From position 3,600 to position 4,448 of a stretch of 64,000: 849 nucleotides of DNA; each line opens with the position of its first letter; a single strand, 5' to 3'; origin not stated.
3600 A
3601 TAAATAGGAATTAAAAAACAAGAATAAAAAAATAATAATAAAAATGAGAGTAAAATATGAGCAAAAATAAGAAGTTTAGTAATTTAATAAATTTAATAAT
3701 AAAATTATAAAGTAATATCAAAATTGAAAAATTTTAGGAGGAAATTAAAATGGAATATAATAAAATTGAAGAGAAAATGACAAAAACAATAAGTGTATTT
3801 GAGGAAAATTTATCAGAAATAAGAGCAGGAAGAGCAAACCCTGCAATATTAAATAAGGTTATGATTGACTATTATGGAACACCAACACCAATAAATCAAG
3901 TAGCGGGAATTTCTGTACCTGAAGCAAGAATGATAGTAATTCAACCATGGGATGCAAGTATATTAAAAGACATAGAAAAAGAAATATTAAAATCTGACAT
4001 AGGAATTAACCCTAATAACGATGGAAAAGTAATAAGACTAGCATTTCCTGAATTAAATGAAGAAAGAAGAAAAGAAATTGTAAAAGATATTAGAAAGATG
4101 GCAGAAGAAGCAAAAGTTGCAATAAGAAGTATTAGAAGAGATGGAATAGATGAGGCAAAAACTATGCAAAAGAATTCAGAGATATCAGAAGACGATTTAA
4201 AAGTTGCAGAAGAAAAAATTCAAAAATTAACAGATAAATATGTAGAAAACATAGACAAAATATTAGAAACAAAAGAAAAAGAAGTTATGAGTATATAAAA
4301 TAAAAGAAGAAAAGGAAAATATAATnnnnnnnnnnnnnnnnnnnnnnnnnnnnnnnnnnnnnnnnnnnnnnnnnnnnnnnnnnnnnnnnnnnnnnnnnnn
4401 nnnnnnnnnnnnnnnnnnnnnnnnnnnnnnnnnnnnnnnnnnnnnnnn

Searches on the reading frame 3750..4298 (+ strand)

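Call 80: search_protein_families(library=pfam, proteins=[window:3750-4298:+], max_evalue=0.00001)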
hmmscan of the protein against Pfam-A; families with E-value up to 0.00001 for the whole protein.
window:3750-4298:+ (182 aa): 1 family
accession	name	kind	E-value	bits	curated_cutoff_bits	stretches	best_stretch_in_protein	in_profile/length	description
PF01765.24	RRF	-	3.9e-70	235.4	29.7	1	17-180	1-164/164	Ribosome recycling factor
